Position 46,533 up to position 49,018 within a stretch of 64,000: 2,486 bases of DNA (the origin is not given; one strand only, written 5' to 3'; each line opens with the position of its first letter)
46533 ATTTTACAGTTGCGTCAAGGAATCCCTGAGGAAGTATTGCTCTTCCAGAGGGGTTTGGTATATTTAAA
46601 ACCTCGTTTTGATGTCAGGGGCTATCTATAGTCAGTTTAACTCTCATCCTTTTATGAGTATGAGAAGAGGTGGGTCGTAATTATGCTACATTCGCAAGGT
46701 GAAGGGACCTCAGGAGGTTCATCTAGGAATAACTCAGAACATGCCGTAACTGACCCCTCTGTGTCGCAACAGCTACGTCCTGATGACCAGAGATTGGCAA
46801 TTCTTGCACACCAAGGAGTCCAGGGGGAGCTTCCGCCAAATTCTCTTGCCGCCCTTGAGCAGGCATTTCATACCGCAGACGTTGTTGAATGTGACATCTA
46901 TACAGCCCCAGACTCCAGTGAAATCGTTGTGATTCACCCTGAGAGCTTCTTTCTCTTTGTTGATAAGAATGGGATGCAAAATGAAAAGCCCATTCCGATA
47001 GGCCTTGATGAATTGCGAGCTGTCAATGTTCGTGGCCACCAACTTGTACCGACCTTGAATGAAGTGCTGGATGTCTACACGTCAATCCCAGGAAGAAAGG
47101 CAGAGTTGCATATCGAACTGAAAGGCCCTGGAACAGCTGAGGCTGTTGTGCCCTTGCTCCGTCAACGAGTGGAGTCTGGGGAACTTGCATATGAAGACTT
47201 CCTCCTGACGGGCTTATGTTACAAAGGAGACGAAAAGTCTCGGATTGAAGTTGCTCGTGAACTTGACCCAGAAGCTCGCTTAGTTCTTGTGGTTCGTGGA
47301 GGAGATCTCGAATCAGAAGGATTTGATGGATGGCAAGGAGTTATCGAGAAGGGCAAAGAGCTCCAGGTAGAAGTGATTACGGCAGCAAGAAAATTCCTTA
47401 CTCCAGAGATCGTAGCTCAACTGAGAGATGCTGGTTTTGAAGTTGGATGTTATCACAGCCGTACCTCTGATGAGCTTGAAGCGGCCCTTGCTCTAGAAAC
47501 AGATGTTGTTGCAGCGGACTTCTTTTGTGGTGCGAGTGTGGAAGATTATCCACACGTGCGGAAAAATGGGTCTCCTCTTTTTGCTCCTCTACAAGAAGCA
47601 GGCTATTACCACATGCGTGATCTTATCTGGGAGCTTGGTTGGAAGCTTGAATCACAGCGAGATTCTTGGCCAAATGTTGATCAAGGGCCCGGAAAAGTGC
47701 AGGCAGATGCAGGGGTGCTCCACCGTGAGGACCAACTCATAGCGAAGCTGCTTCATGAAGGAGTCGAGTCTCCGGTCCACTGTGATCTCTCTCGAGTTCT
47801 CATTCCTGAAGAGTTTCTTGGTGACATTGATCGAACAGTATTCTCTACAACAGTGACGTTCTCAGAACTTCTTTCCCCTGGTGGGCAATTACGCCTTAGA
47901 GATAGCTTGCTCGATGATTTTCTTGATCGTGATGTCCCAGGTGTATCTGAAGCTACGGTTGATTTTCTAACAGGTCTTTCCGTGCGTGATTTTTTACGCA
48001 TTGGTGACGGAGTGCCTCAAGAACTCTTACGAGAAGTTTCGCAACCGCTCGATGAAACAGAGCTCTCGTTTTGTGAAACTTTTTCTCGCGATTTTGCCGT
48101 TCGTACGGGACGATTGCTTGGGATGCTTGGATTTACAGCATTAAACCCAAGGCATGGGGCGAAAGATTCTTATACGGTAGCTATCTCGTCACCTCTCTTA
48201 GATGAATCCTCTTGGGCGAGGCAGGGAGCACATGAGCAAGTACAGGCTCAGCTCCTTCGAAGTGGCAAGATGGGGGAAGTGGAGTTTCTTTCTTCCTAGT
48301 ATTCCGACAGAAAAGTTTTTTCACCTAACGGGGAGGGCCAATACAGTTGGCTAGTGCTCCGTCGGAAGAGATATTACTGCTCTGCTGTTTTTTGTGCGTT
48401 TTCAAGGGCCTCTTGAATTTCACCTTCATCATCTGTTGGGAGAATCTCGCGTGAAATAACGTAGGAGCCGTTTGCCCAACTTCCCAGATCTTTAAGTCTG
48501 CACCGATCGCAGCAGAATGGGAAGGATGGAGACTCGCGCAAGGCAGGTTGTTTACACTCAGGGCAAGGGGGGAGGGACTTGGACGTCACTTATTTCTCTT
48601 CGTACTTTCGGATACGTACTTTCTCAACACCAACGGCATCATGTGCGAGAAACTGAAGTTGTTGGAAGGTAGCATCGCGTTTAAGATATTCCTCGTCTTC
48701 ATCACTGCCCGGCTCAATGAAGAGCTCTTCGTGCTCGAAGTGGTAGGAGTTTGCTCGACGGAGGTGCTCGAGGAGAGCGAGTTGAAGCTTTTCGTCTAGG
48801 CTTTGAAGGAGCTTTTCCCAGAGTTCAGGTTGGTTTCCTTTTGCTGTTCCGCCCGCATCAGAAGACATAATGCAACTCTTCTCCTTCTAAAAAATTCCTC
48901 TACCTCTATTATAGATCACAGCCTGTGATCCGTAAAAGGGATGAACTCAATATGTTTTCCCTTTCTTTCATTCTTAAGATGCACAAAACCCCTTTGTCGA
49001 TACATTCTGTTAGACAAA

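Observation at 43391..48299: Unusual NadD-like nucleotidyltransferase/PlsC-type acyltransferase fusion within a lipid-phosphoester neighbourhood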

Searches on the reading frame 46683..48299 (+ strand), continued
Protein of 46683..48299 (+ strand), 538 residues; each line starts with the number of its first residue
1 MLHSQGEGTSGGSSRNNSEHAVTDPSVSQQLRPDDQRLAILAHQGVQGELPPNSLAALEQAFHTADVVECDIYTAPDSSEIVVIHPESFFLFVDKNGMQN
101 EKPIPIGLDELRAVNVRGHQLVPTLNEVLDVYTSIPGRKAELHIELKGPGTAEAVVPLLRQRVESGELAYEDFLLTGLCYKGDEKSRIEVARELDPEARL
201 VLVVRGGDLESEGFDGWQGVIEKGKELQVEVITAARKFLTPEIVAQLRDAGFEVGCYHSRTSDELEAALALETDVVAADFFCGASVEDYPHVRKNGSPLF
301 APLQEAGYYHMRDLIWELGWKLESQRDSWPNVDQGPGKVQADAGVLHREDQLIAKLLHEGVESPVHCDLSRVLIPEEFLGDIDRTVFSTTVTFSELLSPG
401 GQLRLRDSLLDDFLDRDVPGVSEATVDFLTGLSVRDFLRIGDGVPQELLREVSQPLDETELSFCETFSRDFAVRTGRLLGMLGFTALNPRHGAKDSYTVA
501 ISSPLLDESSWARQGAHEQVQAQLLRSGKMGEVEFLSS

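Call 55: fold_search(model_id=the predicted structure, library=pdb)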
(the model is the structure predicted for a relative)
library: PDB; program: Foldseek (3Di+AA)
matches with E <= 10: 1301; with E <= 0.001: 72
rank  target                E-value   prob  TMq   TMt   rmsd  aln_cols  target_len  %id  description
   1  3qvq_D                7.6e-11  1.00  0.36  0.76   3.2       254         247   19  The structure of an Oleispira antarctica phosphodiesterase OLEI02445 in complex with the product sn-glycerol-3-phospha (released 2011-04-13)
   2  3qvq_C                8.0e-11  1.00  0.37  0.75   3.2       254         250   19  The structure of an Oleispira antarctica phosphodiesterase OLEI02445 in complex with the product sn-glycerol-3-phospha (released 2011-04-13)
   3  3qvq_B                1.5e-10  1.00  0.36  0.73   3.3       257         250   19  The structure of an Oleispira antarctica phosphodiesterase OLEI02445 in complex with the product sn-glycerol-3-phospha (released 2011-04-13)
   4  3qvq_A                2.1e-10  1.00  0.36  0.74   3.7       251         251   20  The structure of an Oleispira antarctica phosphodiesterase OLEI02445 in complex with the product sn-glycerol-3-phospha (released 2011-04-13)
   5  2o55                  3.1e-10  1.00  0.36  0.74   3.2       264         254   18  Crystal Structure of a putative glycerophosphodiester phosphodiesterase from Galdieria sulphuraria (released 2006-12-19)
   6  5t9b                  3.8e-10  1.00  0.37  0.72   4.1       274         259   19  Crystal structure of B. subtilis 168 GlpQ in complex with glycerol-3-phosphate (5 minute soak) (released 2016-11-02)
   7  2pz0_A                5.0e-10  1.00  0.35  0.75   3.9       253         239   18  Crystal structure of Glycerophosphodiester Phosphodiesterase (GDPD) from T. tengcongensis (released 2008-04-01)
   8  5t9c                  5.6e-10  1.00  0.36  0.71   4.1       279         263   20  Crystal structure of B. subtilis 168 GlpQ in complex with glycerol-3-phosphate (1 hour soak) (released 2016-11-02)
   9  2oog_D                6.6e-10  1.00  0.38  0.72   4.4       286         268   21  Crystal structure of glycerophosphoryl diester phosphodiesterase from Staphylococcus aureus (released 2007-02-06)
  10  3l12_A                6.6e-10  1.00  0.38  0.65   4.7       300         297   18  Crystal structure of Putative glycerophosphoryl diester phosphodiesterase (YP_165505.1) from Silicibacter pomeroyi DSS (released 2009-12-29)
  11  2pz0_B                7.0e-10  1.00  0.36  0.75   4.0       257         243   18  Crystal structure of Glycerophosphodiester Phosphodiesterase (GDPD) from T. tengcongensis (released 2008-04-01)
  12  3no3                  8.2e-10  1.00  0.35  0.73   3.8       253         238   19  Crystal structure of a glycerophosphodiester phosphodiesterase (BDI_0402) from Parabacteroides distasonis ATCC 8503 at 1 (released 2010-07-28)
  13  2oog_A                8.2e-10  1.00  0.37  0.70   4.3       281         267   20  Crystal structure of glycerophosphoryl diester phosphodiesterase from Staphylococcus aureus (released 2007-02-06)
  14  3ks5_B                1.3e-09  1.00  0.36  0.72   3.7       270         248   18  Crystal structure of Putative glycerophosphoryl diester phosphodiesterase (17743486) from AGROBACTERIUM TUMEFACIENS st (released 2009-12-08)
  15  3l12_B                1.7e-09  1.00  0.38  0.65   5.0       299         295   17  Crystal structure of Putative glycerophosphoryl diester phosphodiesterase (YP_165505.1) from Silicibacter pomeroyi DSS (released 2009-12-29)
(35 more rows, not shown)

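Call 56: search_protein_families(library=padloc, proteins=[window:46683-48299:+], max_evalue=0.01)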
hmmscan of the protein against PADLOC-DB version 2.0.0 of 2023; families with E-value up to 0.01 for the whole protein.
window:46683-48299:+ (538 aa): 0 families

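Call 69: search_protein_families(library=pfam, proteins=[L007:4693-6096:+, L007:1379-2575:-, L005:2451-4205:+, L006:10295-10981:+], max_evalue=0.01)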
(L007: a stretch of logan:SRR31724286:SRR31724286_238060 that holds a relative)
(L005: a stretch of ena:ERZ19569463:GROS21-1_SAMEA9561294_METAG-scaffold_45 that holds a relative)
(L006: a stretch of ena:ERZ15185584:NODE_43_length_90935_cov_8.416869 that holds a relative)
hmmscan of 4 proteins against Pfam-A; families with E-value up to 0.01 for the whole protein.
L007:4693-6096:+ (467 aa): 1 family
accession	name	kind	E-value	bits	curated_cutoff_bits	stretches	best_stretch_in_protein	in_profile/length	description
PF00534.26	Glycos_transf_1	-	0.0036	17.3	26.4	0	252-292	3-43/172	Glycosyl transferases group 1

L007:1379-2575:- (398 aa): 0 families

L005:2451-4205:+ (584 aa): 0 families

L006:10295-10981:+ (228 aa): 0 families

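Call 73: search_protein_families(library=ncbifam, proteins=[L005:11439-13133:-], max_evalue=0.001)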
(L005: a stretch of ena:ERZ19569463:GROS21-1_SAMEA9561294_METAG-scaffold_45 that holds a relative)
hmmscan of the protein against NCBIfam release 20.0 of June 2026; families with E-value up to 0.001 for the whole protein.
L005:11439-13133:- (564 aa): 15 families
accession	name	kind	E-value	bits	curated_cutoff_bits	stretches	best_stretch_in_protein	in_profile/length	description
NF000942.0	PRK00094.1-4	subfamily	3.1e-35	122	257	1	25-361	4-315/334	NAD(P)H-dependent glycerol-3-phosphate dehydrogenase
NF000940.0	PRK00094.1-2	subfamily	2.4e-30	106.2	202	1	25-367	2-318/330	NAD(P)H-dependent glycerol-3-phosphate dehydrogenase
NF000941.0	PRK00094.1-3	equivalog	7.3e-28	97.8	423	1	25-376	3-327/336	NAD(P)H-dependent glycerol-3-phosphate dehydrogenase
NF000946.0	PRK00094.2-4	equivalog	1.7e-25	89.7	455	1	24-357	5-311/342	NAD(P)H-dependent glycerol-3-phosphate dehydrogenase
TIGR03376.1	glycerol3P_DH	equivalog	2.2e-25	89.5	285.5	1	25-365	1-337/342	glycerol-3-phosphate dehydrogenase (NAD(+))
NF009098.0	PRK12439.1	equivalog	1.7e-22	80.2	436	2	22-126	6-99/341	NAD(P)H-dependent glycerol-3-phosphate dehydrogenase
NF011211.0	PRK14618.1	equivalog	2.5e-22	79.6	489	1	24-367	5-318/328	NAD(P)H-dependent glycerol-3-phosphate dehydrogenase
NF000939.0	PRK00094.1-1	equivalog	9.2e-20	71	473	1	23-364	5-318/339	NAD(P)H-dependent glycerol-3-phosphate dehydrogenase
NF000944.0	PRK00094.2-2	equivalog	2.8e-17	62.6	603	1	21-357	18-326/371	NAD(P)H-dependent glycerol-3-phosphate dehydrogenase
NF011212.0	PRK14619.1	equivalog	1.3e-16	60.7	377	1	93-361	37-290/309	NAD(P)H-dependent glycerol-3-phosphate dehydrogenase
NF011213.0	PRK14620.1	equivalog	1.2e-15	57.6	478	1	25-372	2-323/326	NAD(P)H-dependent glycerol-3-phosphate dehydrogenase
NF000947.0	PRK00094.2-5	equivalog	3.5e-14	53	251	1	25-356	6-313/323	NAD(P)H-dependent glycerol-3-phosphate dehydrogenase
NF000943.0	PRK00094.2-1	equivalog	7.4e-13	48.7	400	1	171-368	98-291/296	NAD(P)H-dependent glycerol-3-phosphate dehydrogenase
NF000945.0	PRK00094.2-3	equivalog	1.8e-12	47.6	491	1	25-315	2-280/352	NAD(P)H-dependent glycerol-3-phosphate dehydrogenase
NF006083.0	PRK08229.1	equivalog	8.9e-07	28.2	371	1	24-140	3-108/341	2-dehydropantoate 2-reductase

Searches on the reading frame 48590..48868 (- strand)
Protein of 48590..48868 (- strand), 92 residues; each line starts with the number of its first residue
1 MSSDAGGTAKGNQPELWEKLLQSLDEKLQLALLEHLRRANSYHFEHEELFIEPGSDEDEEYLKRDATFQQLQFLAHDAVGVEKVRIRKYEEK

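Call 3: search_protein_families(library=pfam, proteins=[window:48590-48868:-], max_evalue=0.1)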
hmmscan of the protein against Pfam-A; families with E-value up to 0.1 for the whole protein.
window:48590-48868:- (92 aa): 1 family
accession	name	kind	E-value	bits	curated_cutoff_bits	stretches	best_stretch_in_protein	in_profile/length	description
PF09440.15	eIF3_N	-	0.067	13.9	26.8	1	15-43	1-29/133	eIF3 subunit 6 N terminal domain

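Call 56: search_protein_families(library=padloc, proteins=[window:48590-48868:-], max_evalue=0.01)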
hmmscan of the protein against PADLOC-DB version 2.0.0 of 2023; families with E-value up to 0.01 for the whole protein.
window:48590-48868:- (92 aa): 0 families
